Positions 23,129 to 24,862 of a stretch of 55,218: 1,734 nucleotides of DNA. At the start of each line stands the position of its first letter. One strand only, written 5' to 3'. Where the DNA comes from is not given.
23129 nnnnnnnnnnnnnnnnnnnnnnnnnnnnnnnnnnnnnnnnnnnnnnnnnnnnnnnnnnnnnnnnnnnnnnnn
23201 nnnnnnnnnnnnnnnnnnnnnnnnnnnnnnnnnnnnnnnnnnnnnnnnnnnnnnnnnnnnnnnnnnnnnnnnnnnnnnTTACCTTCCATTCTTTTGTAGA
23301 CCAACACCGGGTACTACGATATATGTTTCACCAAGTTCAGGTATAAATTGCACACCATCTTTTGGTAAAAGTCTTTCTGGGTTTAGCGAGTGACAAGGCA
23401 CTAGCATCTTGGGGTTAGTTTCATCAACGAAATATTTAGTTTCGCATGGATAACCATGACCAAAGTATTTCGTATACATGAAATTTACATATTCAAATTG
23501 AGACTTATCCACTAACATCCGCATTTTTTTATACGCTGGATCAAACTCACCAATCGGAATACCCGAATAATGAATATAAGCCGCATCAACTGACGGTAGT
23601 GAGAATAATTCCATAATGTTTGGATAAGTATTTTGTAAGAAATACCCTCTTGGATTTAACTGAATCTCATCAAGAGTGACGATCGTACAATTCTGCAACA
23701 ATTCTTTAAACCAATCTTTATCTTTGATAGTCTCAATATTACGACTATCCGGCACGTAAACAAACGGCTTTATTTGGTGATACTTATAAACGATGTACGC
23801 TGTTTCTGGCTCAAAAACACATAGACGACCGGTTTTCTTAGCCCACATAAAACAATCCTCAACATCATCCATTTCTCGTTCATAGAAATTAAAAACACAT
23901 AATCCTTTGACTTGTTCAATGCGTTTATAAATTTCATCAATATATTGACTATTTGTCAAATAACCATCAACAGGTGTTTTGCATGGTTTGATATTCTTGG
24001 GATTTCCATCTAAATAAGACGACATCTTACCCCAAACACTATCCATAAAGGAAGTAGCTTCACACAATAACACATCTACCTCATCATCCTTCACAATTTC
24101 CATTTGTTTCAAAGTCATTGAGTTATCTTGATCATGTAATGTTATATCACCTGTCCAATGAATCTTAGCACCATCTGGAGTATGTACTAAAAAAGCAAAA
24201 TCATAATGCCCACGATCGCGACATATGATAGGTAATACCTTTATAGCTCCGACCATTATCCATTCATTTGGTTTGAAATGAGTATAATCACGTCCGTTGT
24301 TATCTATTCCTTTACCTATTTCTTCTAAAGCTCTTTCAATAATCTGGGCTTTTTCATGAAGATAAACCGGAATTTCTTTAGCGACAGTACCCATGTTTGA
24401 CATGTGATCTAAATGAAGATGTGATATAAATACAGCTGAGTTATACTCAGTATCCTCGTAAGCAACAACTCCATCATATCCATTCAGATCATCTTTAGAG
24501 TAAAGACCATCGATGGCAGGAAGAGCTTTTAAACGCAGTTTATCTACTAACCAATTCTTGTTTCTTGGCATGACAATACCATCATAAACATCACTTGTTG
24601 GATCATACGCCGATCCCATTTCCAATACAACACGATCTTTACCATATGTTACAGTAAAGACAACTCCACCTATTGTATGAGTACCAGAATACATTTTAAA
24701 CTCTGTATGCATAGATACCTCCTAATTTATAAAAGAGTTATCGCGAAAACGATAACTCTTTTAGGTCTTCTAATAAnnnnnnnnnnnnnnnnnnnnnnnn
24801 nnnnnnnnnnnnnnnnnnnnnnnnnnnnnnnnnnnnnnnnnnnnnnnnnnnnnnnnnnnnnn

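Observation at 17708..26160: ABC importer operon carrying three cytoplasmic phosphoesterases: candidate import-and-dismantle system for oligonucleotides or another phosphodiester nutrient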

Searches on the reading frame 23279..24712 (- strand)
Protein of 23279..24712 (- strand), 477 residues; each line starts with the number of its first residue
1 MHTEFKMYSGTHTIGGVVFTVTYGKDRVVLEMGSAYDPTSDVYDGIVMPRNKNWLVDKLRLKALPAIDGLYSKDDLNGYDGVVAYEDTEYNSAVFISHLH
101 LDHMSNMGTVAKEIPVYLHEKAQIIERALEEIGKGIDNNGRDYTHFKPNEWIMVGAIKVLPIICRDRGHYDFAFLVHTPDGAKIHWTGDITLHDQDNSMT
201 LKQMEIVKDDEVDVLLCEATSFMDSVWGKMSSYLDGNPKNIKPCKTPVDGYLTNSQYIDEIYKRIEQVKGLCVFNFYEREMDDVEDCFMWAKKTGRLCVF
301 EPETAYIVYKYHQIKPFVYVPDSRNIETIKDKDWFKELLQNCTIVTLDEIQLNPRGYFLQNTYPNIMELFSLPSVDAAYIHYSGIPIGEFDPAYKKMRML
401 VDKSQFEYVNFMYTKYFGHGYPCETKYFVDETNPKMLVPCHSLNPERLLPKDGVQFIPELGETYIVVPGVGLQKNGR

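Call 3: search_protein_families(library=pfam, proteins=[window:23279-24712:-], max_evalue=0.01)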
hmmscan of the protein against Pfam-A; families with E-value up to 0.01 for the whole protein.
window:23279-24712:- (477 aa): 2 families
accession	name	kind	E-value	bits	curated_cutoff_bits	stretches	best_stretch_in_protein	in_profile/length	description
PF12706.13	Lactamase_B_2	-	2.5e-05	24.4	27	1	92-220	32-165/200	Beta-lactamase superfamily domain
PF00753.33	Lactamase_B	-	0.003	17.9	22.7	0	93-125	46-78/196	Metallo-beta-lactamase superfamily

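Call 4: search_protein_families(library=ncbifam, proteins=[window:23279-24712:-], max_evalue=0.01)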
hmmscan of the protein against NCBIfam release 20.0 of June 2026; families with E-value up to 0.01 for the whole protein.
window:23279-24712:- (477 aa): 2 families
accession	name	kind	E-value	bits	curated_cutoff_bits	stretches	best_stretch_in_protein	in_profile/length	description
TIGR00649.1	MG423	subfamily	1.8e-05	23.4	400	1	9-222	7-194/546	RNase J family beta-CASP ribonuclease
NF041257.1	GntH_guanitoxin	equivalog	0.00065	18.7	333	0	92-110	69-87/374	guanitoxin biosynthesis MBL fold metallo-hydrolase GntH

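Call 9: search_solved_structures(query=window:23279-24712:-, max_evalue=1, show_alignments=2)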
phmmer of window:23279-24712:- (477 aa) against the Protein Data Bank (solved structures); distinct sequences matched with E-value up to 1: 2.
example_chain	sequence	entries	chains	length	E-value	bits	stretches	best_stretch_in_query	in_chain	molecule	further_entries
2az4_A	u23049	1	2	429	2.9e-25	92.1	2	5-220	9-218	hypothetical protein EF2904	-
6yw5_ZZ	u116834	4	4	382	0.93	11.3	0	380-459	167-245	37S ribosomal protein S24, mitochondrial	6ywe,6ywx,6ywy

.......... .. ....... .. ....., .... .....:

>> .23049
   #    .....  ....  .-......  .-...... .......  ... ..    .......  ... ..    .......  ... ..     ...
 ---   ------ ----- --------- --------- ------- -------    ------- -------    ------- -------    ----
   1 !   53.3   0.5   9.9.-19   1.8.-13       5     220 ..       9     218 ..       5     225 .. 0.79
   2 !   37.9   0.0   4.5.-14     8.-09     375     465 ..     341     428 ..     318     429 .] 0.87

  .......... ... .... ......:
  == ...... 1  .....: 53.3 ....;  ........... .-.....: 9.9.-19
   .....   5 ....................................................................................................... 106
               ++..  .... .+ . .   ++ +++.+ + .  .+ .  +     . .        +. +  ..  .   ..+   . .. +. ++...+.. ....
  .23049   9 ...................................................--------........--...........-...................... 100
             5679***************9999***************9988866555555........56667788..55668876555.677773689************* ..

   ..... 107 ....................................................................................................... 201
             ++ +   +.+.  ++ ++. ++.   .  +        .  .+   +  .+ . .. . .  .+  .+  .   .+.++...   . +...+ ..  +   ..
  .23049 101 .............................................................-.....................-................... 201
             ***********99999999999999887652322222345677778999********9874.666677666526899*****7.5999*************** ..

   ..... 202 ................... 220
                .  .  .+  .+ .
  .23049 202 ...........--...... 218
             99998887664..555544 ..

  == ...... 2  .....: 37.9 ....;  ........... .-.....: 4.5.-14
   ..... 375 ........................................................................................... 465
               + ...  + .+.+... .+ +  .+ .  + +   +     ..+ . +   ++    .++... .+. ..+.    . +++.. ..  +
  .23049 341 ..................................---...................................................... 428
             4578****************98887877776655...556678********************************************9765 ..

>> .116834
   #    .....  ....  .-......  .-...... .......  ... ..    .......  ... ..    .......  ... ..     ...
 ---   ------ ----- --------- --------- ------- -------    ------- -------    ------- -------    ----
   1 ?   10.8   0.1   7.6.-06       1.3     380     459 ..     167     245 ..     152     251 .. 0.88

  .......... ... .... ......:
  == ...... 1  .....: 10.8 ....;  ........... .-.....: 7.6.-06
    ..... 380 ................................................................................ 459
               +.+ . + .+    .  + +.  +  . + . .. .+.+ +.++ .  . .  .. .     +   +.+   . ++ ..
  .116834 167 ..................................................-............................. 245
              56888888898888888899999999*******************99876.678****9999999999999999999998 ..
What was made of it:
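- Closest known: RNase J. Same: EF2904 is the only significant sequence match in the PDB (3e-25, call 9).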

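Call 12: find_homologous_proteins(query=window:23279-24712:-, max_evalue=0.00001)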
Query window:23279-24712:- (477 aa): 238 proteins with E <= 0.00001 among 4832 candidates; the best 120 are listed.
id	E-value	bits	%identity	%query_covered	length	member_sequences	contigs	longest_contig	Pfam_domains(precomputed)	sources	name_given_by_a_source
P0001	0.0e+0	1068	94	100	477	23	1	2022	PF12706.14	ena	-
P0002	1.5e-287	972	84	100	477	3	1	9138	-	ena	-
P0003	6.3e-262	888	77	99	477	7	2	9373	PF12706.14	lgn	-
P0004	2.9e-190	651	58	99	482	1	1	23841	PF12706.14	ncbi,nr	ncbi:MAG: hypothetical protein VB092_08555 [Oscillospiraceae bacterium]|nr:hypothetical protein [Osc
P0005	9.6e-183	626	56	99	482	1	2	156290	-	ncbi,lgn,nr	ncbi:MAG: hypothetical protein VB021_03725 [Oscillospiraceae bacterium]|nr:hypothetical protein [Osc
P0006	1.6e-182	626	57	96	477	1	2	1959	PF12706.14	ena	-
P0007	3.2e-177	608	53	99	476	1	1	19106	PF12706.14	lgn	-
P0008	2.1e-175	602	57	96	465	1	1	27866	PF12706.14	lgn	-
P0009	6.8e-175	601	55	96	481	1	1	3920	-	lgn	-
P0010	1.3e-174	600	55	97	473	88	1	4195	-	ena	-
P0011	1.5e-174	599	55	97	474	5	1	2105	PF12706.14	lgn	-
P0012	1.7e-174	599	55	97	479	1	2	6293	PF12706.14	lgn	-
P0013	1.9e-174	599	55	96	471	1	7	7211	PF12706.14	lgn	-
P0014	6.2e-174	597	56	97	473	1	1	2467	PF12706.14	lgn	-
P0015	1.3e-173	596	55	97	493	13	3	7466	PF12706.14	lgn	-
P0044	9.8e-167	574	53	98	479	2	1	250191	PF12706.14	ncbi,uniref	ncbi:MBL fold metallo-hydrolase [Cohnella hongkongensis]|uniref:MBL fold metallo-hydrolase n=1 Tax=C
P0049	5.2e-166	571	51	100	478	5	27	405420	PF12706.14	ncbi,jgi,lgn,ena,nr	ncbi:MAG: hypothetical protein GX495_01260 [Chloroflexi bacterium]|jgi:ribonuclease J|nr:hypothetica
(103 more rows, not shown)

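Call 13: find_encoding_contigs(protein=P0044, flank=10000, max_places=2)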
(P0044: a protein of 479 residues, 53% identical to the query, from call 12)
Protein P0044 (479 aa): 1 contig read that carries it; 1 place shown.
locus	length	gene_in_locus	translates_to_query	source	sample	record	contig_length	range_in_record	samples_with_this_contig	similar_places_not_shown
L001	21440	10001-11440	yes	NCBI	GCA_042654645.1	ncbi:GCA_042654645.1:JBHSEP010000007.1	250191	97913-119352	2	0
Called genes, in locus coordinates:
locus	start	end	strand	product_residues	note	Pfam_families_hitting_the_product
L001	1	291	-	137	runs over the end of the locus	PF00903:Glyoxalase, PF06983:3-dmu-9_3-mt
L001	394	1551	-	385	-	PF02771:Acyl-CoA_dh_N, PF02770:Acyl-CoA_dh_M, PF00441:Acyl-CoA_dh_1, PF08028:Acyl-CoA_dh_2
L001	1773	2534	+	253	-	PF14398:ATPgrasp_YheCD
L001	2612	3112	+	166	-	PF04134:DCC1-like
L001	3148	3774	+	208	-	PF01351:RNase_HII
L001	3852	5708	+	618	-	-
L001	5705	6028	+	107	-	PF01312:Bac_export_2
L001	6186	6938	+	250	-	PF00583:Acetyltransf_1, PF13508:Acetyltransf_7 (weak), PF14268:YoaP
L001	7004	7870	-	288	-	PF20240:DUF6597, PF00165:HTH_AraC (weak), PF12833:HTH_18, PF00165:HTH_AraC (weak)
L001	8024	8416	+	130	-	PF00903:Glyoxalase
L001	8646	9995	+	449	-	PF13416:SBP_bac_8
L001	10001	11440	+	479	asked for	PF12706:Lactamase_B_2 (weak)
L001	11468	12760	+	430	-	PF01663:Phosphodiest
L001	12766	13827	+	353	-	PF00005:ABC_tran, PF13304:AAA_21 (faint), PF08402:TOBE_2 (weak)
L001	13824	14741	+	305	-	PF00528:BPD_transp_1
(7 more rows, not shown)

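Call 14: find_encoding_contigs(protein=P0049, flank=10000, max_places=2)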
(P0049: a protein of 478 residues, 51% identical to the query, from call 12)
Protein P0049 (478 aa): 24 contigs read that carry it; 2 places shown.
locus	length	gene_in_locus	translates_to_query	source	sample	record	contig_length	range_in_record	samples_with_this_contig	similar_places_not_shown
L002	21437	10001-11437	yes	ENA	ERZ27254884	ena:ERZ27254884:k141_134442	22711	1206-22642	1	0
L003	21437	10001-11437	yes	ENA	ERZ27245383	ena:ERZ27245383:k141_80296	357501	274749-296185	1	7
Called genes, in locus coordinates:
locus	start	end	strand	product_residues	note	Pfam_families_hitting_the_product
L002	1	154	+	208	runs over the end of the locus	PF14681:UPRTase, PF00156:Pribosyltran (faint)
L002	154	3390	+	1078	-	PF13401:AAA_22 (faint), PF25873:WHD_MalT, PF13424:TPR_12 (weak), PF17874:TPR_MalT (faint), PF03704:BTAD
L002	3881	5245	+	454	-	PF01547:SBP_bac_1, PF13416:SBP_bac_8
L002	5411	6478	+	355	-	PF00005:ABC_tran, PF13304:AAA_21 (faint)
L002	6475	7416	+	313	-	PF00528:BPD_transp_1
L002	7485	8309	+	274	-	PF00528:BPD_transp_1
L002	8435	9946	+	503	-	PF00149:Metallophos, PF02872:5_nucleotid_C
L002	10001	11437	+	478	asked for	PF12706:Lactamase_B_2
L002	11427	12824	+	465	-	PF12706:Lactamase_B_2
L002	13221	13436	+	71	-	-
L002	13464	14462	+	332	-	PF08545:ACP_syn_III, PF08541:ACP_syn_III_C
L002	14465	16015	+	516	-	PF00501:AMP-binding, PF13193:AMP-binding_C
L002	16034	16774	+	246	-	PF13489:Methyltransf_23, PF08241:Methyltransf_11, PF08242:Methyltransf_12 (weak), PF13649:Methyltransf_25, PF13847:Methyltransf_31 (weak)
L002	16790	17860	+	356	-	PF00561:Abhydrolase_1, PF12146:Hydrolase_4 (weak), PF12697:Abhydrolase_6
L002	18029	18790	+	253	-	PF00106:adh_short, PF08659:KR, PF13561:adh_short_C2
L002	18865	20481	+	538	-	PF00501:AMP-binding, PF13193:AMP-binding_C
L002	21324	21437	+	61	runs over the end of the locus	?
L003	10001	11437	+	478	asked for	PF12706:Lactamase_B_2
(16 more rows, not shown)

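Call 15: find_encoding_contigs(protein=P0005, flank=10000, max_places=2)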
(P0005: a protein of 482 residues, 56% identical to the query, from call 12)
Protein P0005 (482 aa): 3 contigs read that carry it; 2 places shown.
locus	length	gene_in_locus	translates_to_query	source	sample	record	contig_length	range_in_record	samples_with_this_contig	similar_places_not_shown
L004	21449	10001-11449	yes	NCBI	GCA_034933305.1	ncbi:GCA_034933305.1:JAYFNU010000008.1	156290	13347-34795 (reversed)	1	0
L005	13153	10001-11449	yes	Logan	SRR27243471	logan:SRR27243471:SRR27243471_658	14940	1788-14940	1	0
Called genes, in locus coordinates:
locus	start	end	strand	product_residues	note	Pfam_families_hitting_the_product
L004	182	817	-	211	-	PF14681:UPRTase, PF00156:Pribosyltran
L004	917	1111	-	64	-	PF09962:DUF2196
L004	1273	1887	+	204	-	-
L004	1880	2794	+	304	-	PF00892:EamA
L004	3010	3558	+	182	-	PF00440:TetR_N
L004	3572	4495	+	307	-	-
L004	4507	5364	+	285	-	PF01073:3Beta_HSD, PF01370:Epimerase, PF05368:NmrA, PF13460:NAD_binding_10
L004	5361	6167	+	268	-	PF06966:DUF1295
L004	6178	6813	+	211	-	-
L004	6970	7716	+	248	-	PF01418:HTH_6, PF01380:SIS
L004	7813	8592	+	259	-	PF00702:Hydrolase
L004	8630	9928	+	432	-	PF01547:SBP_bac_1, PF13416:SBP_bac_8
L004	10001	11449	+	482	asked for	-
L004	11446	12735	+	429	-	PF01663:Phosphodiest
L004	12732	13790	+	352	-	PF00005:ABC_tran, PF13304:AAA_21 (faint), PF08402:TOBE_2 (weak)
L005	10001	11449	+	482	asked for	-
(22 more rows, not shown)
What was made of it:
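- Two PNP_UDP_1 genes and a nearby UPRTase are found in Oscillospiraceae (call 15).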

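Call 18: find_related_loci(query=A1, collection=genome_contigs, flank=10000)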
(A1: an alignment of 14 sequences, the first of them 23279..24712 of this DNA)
Query A1 (477 aa) in genome_contigs; peptide patterns used: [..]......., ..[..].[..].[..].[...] (x = any residue, [..] = any of these).
275 stretches matched a pattern; 189 encode a relative of the query (tblastn E <= 1e-3); the best 80 are kept; 79 distinct loci.
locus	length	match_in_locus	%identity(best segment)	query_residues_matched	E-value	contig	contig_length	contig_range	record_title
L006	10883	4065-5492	94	1-476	0e+0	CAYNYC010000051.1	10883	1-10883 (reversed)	MAG TPA_asm: uncultured Erysipelotrichaceae bacterium isolate SRP294416_co1_577 genome assembly, contig: NODE_13341_leng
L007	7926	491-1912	78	1-474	0e+0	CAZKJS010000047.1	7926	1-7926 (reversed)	MAG TPA_asm: uncultured Erysipelotrichaceae bacterium isolate SRP263991_co4_21 genome assembly, contig: NODE_15015_lengt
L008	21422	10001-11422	77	1-474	0e+0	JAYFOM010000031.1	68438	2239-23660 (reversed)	MAG: Erysipelotrichaceae bacterium isolate 7C_38 c_7C_000000061536, whole genome shotgun sequence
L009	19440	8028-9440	58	2-474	0e+0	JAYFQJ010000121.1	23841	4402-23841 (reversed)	MAG: Oscillospiraceae bacterium isolate CA_18 c_CA_000000017743, whole genome shotgun sequence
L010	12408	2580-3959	55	3-466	6e-176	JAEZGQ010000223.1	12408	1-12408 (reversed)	MAG: Bacillota bacterium isolate OH_CDB_108 k127_585573, whole genome shotgun sequence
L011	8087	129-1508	55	3-466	2e-175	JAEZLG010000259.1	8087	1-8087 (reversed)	MAG: Bacillota bacterium isolate OH_CDB_62 k127_103692, whole genome shotgun sequence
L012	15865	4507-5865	55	3-459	5e-173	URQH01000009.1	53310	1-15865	uncultured Clostridiales bacterium isolate UMGS1241 genome assembly, contig: NODE_871_length_53310_cov_46.234006, whole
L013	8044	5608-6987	53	3-466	3e-172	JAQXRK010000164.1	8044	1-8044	MAG: bacterium isolate SUG1455 k141_7794109, whole genome shotgun sequence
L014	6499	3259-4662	52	1-469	7e-173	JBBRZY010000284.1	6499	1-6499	MAG: Anaerolineales bacterium isolate La6_concoct.054 La6_concoct.054_K_306615_L_6499_cov_9.0000, whole genome shotgun s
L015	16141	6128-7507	54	3-466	2e-171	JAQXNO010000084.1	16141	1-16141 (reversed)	MAG: Bacillota bacterium isolate SUG1355 k141_1394882, whole genome shotgun sequence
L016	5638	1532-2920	54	2-466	4e-172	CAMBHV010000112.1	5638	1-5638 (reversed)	MAG: uncultured Clostridia bacterium isolate SRR17382105_bin.46_metaWRAP_v1.3_MAG genome assembly, contig: ERZ10544616.5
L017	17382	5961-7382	51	1-475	6e-170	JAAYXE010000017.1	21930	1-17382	MAG: Chloroflexota bacterium isolate AS02xzSISU_56 3584_AS02, whole genome shotgun sequence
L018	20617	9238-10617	55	3-466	8e-170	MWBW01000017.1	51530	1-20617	MAG: Firmicutes bacterium ADurb.Bin248 BWY35_contig000017, whole genome shotgun sequence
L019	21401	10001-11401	53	2-469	6e-170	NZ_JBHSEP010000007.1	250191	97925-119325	Cohnella hongkongensis strain CCUG 49571 spades_K_17_127_7, whole genome shotgun sequence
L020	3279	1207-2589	51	3-467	1e-177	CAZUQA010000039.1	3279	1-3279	MAG TPA_asm: uncultured Erysipelotrichaceae bacterium isolate SRP098377_co2_225 genome assembly, contig: k141_3500505, w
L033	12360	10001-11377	49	3-466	4e-151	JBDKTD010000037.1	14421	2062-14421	MAG: Clostridiaceae bacterium isolate 6_bin.143_R2 c_000000172248, whole genome shotgun sequence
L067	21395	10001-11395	35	1-470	3e-87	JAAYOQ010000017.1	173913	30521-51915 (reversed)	MAG: Erysipelotrichia bacterium isolate AS21ysBPME_67 147182_AS21, whole genome shotgun sequence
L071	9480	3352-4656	36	1-441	6e-86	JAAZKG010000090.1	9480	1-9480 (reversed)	MAG: Erysipelotrichia bacterium isolate AS22ysBPME_220 111279_AS22, whole genome shotgun sequence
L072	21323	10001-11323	36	1-449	6e-86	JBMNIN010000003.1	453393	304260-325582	MAG: Erysipelotrichaceae bacterium isolate SBF912LR0HQ0027 contig_31739, whole genome shotgun sequence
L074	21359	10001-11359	33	3-469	7e-83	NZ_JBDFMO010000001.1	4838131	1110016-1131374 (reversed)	Bacillus sp. 1P02SD contig_1, whole genome shotgun sequence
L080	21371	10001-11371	33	3-469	2e-80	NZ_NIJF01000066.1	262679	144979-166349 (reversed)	Bacillus sp. P14.5 Cont26, whole genome shotgun sequence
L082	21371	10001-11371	32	3-469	4e-80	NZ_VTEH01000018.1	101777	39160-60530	Rossellomorea vietnamensis strain CH40_1T scaffold18.1, whole genome shotgun sequence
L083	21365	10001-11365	32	2-466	3e-79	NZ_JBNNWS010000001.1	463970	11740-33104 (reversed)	Heyndrickxia sp. NPDC080065 NPDC080065_100_D2.ctg-0001, whole genome shotgun sequence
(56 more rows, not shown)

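Call 36: search_protein_families(library=pfam, proteins=[L033:7667-8470:+, L033:6813-7556:+, L071:959-2140:-, L067:8821-9999:-, L002:11427-12824:+, L010:9597-11066:+, L072:6817-7659:-], max_evalue=0.001)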
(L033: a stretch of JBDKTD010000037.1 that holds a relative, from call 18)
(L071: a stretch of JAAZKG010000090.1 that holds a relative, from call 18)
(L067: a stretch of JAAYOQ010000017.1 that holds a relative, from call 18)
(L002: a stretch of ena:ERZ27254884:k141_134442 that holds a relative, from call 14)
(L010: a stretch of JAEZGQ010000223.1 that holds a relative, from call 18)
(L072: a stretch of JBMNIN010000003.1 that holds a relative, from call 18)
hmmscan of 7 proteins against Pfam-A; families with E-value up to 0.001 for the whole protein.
L033:7667-8470:+ (267 aa): 1 family
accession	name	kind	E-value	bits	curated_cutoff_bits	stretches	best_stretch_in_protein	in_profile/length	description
PF00702.32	Hydrolase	-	1.1e-11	45.9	26.4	2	156-231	115-191/191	haloacid dehalogenase-like hydrolase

L033:6813-7556:+ (247 aa): 3 families
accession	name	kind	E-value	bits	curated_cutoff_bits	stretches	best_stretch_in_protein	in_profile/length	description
PF01418.23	HTH_6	-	2e-13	50.6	28.3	1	10-75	12-76/77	Helix-turn-helix domain, rpiR family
PF01380.27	SIS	-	2.5e-11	44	25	1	107-227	3-120/131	SIS domain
PF13580.11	SIS_2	-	0.00018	22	27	0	109-197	35-137/138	SIS domain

L071:959-2140:- (393 aa): 1 family
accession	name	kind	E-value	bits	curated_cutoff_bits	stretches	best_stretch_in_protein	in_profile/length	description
PF13350.11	Y_phosphatase3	-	2.6e-51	175.4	22.2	1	146-392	1-240/240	Tyrosine phosphatase family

L067:8821-9999:- (392 aa): 1 family
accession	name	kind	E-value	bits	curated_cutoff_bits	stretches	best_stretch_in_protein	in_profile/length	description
PF01663.27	Phosphodiest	-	3.1e-17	63.6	23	1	211-359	158-321/342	Type I phosphodiesterase / nucleotide pyrophosphatase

L002:11427-12824:+ (465 aa): 2 families
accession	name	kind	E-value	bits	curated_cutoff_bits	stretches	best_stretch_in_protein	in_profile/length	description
PF12706.13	Lactamase_B_2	-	1.5e-10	41.5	27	1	82-222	20-172/200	Beta-lactamase superfamily domain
PF00753.33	Lactamase_B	-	6.8e-05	23.3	22.7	1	92-197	46-161/196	Metallo-beta-lactamase superfamily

L010:9597-11066:+ (489 aa): 2 families
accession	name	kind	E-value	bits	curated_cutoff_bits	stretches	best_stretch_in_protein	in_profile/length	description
PF02872.23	5_nucleotid_C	-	1.9e-28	100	23.6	1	305-441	17-154/158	5'-nucleotidase, C-terminal domain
PF00149.33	Metallophos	-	6.2e-05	24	21.5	1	25-215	16-187/191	Calcineurin-like phosphoesterase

L072:6817-7659:- (280 aa): 2 families
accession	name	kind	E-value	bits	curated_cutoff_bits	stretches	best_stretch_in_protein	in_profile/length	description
PF00924.24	MS_channel_2nd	-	1.5e-16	60.7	20.2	1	115-177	2-67/68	Mechanosensitive ion channel, beta-domain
PF21088.3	MS_channel_1st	-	6.4e-05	23.3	23.1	1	71-113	2-42/42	Mechanosensitive ion channel, transmembrane helices 2/3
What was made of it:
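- One Erysipelotrichia variant swaps in a cysteine phosphatase and a different AP-superfamily enzyme (call 36).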
